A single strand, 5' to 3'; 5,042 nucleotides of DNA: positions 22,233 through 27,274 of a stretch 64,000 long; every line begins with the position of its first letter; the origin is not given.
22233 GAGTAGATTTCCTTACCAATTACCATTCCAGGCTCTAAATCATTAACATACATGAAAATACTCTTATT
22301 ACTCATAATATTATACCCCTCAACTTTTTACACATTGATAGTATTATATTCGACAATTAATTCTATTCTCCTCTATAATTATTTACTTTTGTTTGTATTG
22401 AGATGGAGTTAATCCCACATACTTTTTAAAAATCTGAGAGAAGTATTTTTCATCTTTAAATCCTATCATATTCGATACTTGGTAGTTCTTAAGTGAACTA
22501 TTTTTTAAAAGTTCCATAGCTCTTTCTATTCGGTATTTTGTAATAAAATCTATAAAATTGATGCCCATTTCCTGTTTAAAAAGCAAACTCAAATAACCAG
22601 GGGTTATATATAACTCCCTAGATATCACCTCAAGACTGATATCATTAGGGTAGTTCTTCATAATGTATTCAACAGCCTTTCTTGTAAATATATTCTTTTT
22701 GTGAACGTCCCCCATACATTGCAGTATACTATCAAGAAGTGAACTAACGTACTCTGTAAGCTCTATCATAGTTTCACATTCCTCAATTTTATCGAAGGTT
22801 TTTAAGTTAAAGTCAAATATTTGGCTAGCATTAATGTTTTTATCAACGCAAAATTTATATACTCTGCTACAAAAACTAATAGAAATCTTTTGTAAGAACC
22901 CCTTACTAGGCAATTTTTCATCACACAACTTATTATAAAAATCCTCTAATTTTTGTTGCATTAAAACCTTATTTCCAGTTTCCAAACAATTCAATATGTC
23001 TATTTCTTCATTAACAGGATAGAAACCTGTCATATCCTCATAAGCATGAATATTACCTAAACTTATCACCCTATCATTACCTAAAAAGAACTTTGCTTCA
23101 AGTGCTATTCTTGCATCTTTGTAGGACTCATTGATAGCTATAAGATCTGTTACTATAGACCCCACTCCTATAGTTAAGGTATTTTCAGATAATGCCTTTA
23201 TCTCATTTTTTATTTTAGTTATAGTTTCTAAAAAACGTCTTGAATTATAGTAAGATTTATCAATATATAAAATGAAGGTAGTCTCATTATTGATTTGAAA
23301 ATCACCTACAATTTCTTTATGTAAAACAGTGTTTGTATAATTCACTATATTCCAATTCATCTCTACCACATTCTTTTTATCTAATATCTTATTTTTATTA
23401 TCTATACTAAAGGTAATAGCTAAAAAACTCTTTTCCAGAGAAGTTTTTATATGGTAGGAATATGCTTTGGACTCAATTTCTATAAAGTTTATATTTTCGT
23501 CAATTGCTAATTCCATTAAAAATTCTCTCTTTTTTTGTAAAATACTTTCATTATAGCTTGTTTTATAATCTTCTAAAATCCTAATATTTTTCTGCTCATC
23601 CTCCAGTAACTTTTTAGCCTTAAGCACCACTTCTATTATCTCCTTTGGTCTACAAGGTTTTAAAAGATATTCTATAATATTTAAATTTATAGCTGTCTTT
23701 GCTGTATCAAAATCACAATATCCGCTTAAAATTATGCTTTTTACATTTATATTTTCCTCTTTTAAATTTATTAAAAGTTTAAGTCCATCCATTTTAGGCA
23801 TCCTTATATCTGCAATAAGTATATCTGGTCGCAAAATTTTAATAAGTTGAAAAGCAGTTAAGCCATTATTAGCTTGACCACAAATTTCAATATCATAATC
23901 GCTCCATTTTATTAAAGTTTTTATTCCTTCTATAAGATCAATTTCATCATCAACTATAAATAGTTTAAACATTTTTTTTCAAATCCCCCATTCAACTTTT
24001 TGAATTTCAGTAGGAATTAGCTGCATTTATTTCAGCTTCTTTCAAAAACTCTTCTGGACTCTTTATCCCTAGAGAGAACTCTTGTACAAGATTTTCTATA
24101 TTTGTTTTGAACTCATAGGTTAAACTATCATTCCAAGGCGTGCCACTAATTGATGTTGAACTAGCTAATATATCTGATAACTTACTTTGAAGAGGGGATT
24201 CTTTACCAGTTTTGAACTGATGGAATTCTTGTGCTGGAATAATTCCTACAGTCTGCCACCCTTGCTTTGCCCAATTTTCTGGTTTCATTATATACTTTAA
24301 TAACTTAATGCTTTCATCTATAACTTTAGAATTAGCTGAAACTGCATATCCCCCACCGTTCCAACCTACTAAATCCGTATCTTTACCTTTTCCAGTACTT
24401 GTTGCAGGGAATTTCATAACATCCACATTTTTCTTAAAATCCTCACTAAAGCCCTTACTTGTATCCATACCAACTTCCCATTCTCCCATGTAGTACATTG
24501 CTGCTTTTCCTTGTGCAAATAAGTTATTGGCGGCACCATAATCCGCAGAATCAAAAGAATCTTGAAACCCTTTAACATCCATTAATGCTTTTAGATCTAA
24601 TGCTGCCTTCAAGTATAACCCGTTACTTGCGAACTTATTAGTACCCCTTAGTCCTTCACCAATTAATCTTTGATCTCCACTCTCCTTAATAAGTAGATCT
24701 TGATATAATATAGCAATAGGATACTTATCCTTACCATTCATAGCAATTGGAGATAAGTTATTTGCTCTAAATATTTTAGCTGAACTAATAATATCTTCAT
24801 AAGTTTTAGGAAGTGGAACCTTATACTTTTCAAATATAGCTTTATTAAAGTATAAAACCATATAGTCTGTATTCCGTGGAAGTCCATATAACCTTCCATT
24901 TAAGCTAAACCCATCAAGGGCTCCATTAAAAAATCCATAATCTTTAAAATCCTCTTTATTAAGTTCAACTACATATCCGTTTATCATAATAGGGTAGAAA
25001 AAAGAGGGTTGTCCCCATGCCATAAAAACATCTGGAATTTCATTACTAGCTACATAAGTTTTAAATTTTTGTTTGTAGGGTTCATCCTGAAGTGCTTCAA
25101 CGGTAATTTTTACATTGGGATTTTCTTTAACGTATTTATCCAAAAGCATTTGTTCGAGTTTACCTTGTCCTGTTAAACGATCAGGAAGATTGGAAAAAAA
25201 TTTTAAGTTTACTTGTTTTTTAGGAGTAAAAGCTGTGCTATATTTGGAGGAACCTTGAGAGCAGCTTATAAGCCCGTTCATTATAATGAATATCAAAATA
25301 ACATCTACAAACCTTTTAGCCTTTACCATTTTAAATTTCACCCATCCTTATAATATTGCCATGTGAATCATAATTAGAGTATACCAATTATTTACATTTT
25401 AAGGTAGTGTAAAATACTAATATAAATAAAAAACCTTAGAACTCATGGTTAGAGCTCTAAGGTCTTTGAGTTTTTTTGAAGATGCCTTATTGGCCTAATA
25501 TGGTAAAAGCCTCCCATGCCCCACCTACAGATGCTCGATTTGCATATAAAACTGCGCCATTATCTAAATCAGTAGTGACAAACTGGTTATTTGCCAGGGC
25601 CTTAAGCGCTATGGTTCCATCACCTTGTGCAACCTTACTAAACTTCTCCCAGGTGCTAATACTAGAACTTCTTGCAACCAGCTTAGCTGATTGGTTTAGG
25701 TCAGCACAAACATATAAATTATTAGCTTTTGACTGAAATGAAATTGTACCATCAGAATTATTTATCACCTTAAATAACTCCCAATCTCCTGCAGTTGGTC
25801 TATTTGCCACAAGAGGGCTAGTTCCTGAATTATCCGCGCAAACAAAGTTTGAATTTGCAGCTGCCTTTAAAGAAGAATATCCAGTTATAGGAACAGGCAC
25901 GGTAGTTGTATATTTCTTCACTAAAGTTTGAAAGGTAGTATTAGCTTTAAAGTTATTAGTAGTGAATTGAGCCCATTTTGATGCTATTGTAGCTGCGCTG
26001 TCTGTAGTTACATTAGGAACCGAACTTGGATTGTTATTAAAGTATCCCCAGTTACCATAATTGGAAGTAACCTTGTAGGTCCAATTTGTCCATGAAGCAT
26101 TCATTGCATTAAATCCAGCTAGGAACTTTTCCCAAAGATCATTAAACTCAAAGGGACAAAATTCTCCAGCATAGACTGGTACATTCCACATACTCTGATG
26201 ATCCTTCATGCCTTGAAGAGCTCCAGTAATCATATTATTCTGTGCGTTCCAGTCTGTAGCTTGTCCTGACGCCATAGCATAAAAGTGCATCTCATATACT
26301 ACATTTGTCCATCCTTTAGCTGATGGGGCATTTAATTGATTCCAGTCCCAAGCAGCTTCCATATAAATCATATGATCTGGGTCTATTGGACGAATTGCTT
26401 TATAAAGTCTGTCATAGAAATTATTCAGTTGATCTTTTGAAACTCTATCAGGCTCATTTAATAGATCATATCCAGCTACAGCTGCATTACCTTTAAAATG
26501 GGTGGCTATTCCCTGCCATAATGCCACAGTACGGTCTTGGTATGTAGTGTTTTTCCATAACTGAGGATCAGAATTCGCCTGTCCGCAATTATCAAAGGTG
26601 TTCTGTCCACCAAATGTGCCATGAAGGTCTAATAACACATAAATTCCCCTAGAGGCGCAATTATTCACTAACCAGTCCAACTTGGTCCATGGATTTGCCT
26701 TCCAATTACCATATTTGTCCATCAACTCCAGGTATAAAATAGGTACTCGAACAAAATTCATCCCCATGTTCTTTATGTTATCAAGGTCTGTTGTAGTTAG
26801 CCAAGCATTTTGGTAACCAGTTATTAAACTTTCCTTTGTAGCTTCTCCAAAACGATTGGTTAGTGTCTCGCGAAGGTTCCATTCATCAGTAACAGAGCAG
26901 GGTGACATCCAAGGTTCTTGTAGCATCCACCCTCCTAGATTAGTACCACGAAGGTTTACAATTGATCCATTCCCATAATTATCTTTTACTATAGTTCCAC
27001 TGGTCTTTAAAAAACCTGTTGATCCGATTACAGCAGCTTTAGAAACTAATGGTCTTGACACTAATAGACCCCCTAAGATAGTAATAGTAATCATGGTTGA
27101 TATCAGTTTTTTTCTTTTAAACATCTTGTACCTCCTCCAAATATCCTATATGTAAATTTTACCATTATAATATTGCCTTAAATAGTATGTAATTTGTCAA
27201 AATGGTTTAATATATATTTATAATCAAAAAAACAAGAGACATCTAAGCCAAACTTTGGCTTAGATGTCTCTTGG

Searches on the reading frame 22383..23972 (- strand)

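Call 50: search_protein_families(library=pfam, proteins=[window:22383-23972:-], max_evalue=0.001)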
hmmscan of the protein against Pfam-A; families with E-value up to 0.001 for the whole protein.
window:22383-23972:- (529 aa): 4 families
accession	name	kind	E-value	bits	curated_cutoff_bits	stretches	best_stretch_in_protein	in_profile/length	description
PF00072.30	Response_reg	-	7e-22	78.1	30.2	1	5-116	2-110/111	Response regulator receiver domain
PF12833.13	HTH_18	-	2.9e-18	66.4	33.6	1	451-528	2-79/80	Helix-turn-helix domain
PF00165.29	HTH_AraC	-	3.3e-10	40.3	26.6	1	498-526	13-40/42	Bacterial regulatory helix-turn-helix proteins, AraC family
PF17853.6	GGDEF_2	-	2.1e-05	25.1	24.5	1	246-293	74-116/116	GGDEF-like domain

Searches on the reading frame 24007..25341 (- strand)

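Call 86: search_protein_families(library=pfam, proteins=[window:24007-25341:-], max_evalue=1e-8)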
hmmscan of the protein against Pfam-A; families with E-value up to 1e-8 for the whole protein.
window:24007-25341:- (444 aa): 2 families
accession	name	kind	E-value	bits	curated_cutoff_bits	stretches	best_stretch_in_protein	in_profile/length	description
PF01547.30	SBP_bac_1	-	1.5e-30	107.7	26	1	61-356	9-305/307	Bacterial extracellular solute-binding protein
PF13416.11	SBP_bac_8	-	4.6e-28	99.2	27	1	67-370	3-261/279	Bacterial extracellular solute-binding protein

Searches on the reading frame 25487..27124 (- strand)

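Call 86: search_protein_families(library=pfam, proteins=[window:25487-27124:-], max_evalue=1e-8)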
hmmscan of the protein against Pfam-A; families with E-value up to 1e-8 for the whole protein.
window:25487-27124:- (545 aa): 2 families
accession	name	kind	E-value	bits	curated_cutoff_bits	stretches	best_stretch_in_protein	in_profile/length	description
PF00150.24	Cellulase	-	5.1e-30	105.3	23.5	1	100-351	9-269/272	Cellulase (glycosyl hydrolase family 5)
PF25490.1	DUF7910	-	1e-10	42.2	35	0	459-543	7-91/140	Domain of unknown function (DUF7910)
